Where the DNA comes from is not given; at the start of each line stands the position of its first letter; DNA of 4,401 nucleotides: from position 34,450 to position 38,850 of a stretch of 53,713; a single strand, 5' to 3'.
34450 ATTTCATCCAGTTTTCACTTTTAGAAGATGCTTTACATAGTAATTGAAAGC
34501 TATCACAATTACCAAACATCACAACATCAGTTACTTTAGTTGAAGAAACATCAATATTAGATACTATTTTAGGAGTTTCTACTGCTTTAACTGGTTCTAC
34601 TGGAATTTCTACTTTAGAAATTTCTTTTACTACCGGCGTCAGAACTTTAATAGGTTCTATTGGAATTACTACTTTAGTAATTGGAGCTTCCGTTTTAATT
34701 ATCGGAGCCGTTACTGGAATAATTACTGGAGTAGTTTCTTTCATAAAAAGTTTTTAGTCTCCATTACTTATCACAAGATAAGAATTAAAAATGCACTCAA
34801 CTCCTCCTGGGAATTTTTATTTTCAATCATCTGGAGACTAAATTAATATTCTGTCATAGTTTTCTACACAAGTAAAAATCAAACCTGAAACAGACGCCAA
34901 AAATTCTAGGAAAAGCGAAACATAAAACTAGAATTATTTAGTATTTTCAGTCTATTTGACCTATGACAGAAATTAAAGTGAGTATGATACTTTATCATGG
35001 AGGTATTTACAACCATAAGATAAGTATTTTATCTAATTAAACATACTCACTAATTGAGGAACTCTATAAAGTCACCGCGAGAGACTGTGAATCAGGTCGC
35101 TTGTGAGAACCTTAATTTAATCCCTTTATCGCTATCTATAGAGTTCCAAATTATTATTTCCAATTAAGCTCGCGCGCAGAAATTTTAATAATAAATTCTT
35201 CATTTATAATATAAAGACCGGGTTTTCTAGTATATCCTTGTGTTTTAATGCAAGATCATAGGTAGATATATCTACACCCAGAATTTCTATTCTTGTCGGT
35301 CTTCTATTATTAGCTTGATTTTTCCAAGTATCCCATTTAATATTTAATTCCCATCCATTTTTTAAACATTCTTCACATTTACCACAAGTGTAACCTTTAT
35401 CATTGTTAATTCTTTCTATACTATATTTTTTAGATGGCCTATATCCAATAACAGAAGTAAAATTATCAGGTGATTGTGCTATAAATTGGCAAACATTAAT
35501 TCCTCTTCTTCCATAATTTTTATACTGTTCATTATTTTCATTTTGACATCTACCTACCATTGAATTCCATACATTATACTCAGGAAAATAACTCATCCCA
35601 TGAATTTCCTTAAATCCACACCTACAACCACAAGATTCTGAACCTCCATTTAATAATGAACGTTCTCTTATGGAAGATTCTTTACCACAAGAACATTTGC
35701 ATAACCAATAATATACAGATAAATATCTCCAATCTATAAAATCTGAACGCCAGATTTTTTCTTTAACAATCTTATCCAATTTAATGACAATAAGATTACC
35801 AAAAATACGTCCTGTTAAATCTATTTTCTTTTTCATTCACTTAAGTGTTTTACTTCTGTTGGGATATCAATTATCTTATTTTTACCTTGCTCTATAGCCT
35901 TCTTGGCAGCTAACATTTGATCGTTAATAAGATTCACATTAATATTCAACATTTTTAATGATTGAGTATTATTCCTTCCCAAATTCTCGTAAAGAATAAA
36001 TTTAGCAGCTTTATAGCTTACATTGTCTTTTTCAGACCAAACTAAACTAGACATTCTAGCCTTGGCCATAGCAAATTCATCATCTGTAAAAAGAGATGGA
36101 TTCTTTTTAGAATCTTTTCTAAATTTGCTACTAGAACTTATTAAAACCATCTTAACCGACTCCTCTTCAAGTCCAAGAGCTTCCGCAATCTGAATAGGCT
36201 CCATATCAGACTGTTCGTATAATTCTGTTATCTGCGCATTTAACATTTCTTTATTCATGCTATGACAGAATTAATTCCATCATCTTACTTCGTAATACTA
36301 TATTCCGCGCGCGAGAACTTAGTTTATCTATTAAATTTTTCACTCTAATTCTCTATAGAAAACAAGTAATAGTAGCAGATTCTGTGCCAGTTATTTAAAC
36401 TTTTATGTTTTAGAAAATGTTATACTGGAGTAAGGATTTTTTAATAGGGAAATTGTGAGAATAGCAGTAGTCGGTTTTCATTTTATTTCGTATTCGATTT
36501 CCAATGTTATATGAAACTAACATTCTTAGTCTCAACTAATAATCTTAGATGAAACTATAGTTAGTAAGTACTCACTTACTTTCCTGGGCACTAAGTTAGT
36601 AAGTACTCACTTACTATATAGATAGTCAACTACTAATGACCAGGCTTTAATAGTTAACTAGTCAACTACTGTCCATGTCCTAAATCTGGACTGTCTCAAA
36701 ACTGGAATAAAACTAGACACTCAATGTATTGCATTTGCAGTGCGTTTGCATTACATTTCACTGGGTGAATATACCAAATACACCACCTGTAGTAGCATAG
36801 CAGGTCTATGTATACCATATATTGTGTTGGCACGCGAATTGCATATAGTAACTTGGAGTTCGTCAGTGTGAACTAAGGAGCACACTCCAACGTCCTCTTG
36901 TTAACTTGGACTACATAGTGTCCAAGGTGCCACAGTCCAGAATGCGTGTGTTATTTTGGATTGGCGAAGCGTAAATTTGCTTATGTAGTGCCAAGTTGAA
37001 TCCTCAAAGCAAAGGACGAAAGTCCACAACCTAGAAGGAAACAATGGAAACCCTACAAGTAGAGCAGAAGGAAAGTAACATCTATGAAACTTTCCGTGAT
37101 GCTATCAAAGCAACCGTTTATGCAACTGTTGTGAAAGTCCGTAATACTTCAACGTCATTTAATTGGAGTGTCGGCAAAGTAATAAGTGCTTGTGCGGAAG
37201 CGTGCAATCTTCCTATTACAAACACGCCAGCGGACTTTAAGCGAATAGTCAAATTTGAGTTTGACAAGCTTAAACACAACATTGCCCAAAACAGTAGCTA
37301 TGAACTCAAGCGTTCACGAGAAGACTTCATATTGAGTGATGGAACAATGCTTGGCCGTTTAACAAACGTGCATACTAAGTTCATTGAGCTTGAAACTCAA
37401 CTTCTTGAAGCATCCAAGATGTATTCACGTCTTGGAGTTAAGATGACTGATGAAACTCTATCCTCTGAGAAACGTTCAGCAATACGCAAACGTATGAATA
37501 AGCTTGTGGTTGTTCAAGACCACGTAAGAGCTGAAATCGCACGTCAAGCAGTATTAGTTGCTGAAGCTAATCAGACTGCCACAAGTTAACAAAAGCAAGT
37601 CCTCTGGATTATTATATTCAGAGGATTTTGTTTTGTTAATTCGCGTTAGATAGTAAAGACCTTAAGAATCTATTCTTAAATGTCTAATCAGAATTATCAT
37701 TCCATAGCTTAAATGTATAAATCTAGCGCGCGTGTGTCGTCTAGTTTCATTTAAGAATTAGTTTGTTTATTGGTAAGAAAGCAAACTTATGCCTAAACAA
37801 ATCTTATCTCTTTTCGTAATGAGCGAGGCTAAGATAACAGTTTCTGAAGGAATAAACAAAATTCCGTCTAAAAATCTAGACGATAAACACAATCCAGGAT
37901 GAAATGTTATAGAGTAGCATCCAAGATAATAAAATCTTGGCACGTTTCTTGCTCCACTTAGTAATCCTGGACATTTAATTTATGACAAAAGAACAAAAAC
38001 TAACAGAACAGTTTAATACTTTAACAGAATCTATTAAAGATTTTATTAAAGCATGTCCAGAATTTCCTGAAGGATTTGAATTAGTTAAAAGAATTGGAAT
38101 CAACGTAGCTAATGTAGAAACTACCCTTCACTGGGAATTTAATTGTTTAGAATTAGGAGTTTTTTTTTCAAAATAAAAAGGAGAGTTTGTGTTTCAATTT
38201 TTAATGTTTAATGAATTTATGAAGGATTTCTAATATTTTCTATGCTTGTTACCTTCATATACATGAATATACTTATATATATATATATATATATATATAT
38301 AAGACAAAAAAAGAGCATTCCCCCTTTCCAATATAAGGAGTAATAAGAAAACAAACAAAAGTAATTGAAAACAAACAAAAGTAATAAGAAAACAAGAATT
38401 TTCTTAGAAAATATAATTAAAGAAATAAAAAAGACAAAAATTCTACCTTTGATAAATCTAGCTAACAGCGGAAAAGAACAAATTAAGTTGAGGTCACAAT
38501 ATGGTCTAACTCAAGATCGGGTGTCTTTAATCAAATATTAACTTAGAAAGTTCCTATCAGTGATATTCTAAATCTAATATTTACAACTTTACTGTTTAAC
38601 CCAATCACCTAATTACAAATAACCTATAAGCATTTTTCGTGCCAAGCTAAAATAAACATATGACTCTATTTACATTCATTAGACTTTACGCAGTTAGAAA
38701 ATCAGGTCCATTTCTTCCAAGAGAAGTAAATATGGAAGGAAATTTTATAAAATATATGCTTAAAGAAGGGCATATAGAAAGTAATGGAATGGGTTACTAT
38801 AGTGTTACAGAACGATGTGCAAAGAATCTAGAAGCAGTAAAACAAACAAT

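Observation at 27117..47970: Seven intergenic -24/-12 (sigma-54 type) promoters, all correctly oriented for phage transcription units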

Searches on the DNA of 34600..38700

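Call 93: search_rna_families(source=window, start=34600, end=38700, threshold=evalue, max_evalue=1)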
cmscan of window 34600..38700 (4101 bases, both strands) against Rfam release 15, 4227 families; matches with E-value up to 1: 1.
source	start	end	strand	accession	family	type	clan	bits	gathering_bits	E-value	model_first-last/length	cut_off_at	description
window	36473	36611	-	RF02638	EF0605_EF0606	Gene; sRNA;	-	24.3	219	0.15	1-179/179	no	Enterococcus sRNA EF0605_EF0606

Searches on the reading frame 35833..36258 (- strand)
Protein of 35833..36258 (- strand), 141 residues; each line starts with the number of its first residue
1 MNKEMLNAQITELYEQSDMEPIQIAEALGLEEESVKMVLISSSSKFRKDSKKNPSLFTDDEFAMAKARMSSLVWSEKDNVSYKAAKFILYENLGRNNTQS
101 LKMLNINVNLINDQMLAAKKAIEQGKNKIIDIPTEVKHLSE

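Call 9: search_protein_families(library=pfam, proteins=[window:35833-36258:-], max_evalue=0.01)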
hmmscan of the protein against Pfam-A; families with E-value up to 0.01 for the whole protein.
window:35833-36258:- (141 aa): 0 families

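Call 35: search_protein_families(library=phrogs, proteins=[window:35833-36258:-], max_evalue=0.001)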
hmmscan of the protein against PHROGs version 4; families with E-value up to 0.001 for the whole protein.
window:35833-36258:- (141 aa): 0 families

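Call 65: find_related_loci(query=window:35833-36255:-, collection=viral_contigs, flank=4000)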
Query window:35833-36255:- (140 aa) in viral_contigs; peptide patterns used: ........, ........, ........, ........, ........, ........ (x = any residue, [..] = any of these).
9 stretches matched a pattern, but none encodes a relative of the query by tblastn (E <= 1e-3).
